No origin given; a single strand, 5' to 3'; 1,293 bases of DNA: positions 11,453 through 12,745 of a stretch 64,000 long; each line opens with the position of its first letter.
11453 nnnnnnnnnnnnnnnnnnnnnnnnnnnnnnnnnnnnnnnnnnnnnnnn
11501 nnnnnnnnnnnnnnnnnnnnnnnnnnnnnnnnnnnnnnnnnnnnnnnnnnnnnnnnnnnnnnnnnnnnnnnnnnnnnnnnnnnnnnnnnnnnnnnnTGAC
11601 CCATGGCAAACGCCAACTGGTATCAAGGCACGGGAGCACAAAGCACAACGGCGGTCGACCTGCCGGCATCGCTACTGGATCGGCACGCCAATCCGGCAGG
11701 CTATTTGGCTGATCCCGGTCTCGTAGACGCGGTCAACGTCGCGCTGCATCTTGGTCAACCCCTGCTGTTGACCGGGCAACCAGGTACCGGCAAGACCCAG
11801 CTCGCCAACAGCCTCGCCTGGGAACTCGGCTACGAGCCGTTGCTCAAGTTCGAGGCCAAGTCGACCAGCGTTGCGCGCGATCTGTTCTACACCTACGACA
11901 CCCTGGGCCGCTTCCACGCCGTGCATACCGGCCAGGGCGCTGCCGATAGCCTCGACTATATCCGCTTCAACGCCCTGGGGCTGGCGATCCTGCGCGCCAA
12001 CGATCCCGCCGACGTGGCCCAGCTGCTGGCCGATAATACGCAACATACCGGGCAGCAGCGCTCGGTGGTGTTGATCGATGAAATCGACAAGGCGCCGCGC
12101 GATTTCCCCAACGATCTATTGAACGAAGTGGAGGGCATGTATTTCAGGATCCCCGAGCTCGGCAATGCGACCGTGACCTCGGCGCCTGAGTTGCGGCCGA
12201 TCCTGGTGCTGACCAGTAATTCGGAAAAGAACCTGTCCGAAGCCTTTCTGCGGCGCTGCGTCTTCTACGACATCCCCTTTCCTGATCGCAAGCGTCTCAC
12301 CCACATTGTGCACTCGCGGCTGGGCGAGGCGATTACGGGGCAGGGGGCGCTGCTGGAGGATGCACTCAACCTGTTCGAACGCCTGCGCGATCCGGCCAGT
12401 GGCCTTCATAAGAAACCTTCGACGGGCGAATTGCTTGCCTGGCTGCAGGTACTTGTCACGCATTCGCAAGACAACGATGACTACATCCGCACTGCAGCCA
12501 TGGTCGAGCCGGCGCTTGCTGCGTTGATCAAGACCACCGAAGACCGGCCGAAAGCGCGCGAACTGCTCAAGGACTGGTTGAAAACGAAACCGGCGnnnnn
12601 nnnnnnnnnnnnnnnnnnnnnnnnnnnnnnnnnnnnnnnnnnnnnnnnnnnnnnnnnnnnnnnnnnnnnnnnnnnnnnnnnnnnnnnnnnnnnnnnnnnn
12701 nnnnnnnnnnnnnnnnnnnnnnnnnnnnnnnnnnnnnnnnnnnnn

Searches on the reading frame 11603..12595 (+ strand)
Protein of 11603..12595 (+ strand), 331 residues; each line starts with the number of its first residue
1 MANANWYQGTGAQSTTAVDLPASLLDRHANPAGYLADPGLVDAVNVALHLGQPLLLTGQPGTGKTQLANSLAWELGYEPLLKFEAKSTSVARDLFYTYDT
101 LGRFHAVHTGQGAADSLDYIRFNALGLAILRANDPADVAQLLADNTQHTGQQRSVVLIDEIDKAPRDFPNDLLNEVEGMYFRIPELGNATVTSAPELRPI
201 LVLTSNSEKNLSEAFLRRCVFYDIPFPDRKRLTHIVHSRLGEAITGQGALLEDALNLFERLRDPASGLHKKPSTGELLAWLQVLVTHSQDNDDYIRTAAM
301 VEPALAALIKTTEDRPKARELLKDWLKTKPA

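Call 5: search_protein_families(library=pfam, proteins=[window:11603-12595:+], max_evalue=0.01)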
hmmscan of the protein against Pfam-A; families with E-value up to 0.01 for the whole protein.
window:11603-12595:+ (331 aa): 8 families
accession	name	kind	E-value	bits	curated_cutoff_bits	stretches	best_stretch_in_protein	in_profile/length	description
PF00004.35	AAA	-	2.1e-10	41.6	21.2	1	54-219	1-123/131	ATPase family associated with various cellular activities (AAA)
PF07728.20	AAA_5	-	6.9e-09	36.3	22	1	53-219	1-139/139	AAA domain (dynein-related subfamily)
PF13401.12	AAA_22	-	2.8e-07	31.4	27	1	52-176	6-104/130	AAA domain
PF07724.20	AAA_2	-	2.4e-05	24.9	27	1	55-178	7-101/166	AAA domain (Cdc48 subfamily)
PF13191.12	AAA_16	-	3.8e-05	24.7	32.6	1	49-167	22-147/167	AAA ATPase domain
PF20720.3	nSTAND3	-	0.0038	17.4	27.2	1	53-75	19-41/155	Novel STAND NTPase 3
PF13238.12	AAA_18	-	0.0052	17.7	29.4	0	55-94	2-35/128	AAA domain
PF07693.20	KAP_NTPase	-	0.0095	15.7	20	0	46-75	15-44/293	KAP family P-loop domain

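Call 6: search_protein_families(library=ncbifam, proteins=[window:11603-12595:+], max_evalue=0.01)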
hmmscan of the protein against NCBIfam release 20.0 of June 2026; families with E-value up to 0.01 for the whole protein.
window:11603-12595:+ (331 aa): 7 families
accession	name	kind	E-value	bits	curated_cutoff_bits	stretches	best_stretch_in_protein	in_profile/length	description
NF047784.1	MadB_ATPase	equivalog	2.1e-25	89.5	475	2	151-322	137-297/298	MadB family AAA-type ATPase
NF042959.1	IteA_antiphage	equivalog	8.4e-06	25.2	510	1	48-77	122-151/367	anti-phage ATPase IteA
TIGR02640.1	gas_vesic_GvpN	equivalog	0.00055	19.5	266.8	0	48-76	18-46/262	gas vesicle protein GvpN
NF003229.0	PRK04195.1-5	equivalog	0.0011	17.8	280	1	53-78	46-71/413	replication factor C large subunit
NF003230.0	PRK04195.1-6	equivalog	0.0042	15.8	441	1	52-78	40-66/494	replication factor C large subunit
TIGR00678.1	holB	equivalog_domain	0.0047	16.5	180.6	0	50-79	13-42/188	DNA polymerase III subunit delta'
NF003234.0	PRK04195.2-4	equivalog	0.01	14.8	529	0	52-79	39-66/497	replication factor C large subunit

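Call 7: search_protein_families(library=padloc, proteins=[window:11603-12595:+], max_evalue=0.01)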
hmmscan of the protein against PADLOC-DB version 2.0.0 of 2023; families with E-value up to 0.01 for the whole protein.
window:11603-12595:+ (331 aa): 7 families
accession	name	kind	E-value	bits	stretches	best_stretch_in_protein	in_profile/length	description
PDLC00915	TRIP13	-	3.1e-08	31.4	1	46-73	60-85/302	TRIP13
PDLC02196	IetA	-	4.6e-06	24.3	1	49-77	120-148/374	-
PDLC04140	mad8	-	6.9e-06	23.8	1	41-93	17-58/314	mads_8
PDLC02195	IetA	-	0.00017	19.1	1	48-77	134-163/395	-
PDLC04232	IetA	-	0.00027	18.5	1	53-77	118-142/330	-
PDLC01993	RtcR--CARF_AAA_HTH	-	0.0029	14.1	1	45-70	198-223/523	-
PDLC01994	RtcR_PspF1--CARF_AAA_HTH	-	0.0093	13.1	0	50-72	180-202/468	-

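Call 84: search_solved_structures(query=window:11603-12595:+, max_evalue=0.001)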
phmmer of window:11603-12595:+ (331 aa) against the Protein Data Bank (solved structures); distinct sequences matched with E-value up to 0.001: 5.
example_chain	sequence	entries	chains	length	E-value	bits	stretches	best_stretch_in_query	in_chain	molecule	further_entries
6i27_A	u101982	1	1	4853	1.3e-08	37.6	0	40-76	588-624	Midasin,Midasin,Midasin,Midasin,Midasin,Midasin,Midasin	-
6i26_A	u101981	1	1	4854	1.3e-08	37.6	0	40-76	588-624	Midasin,Midasin,Midasin,Midasin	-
6hyp_A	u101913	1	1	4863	1.3e-08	37.6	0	40-76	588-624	Midasin,Midasin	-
5jcs_s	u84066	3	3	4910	1.4e-08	37.6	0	40-76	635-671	Midasin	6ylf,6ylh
6or5_A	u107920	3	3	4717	5.6e-06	29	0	45-95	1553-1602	Midasin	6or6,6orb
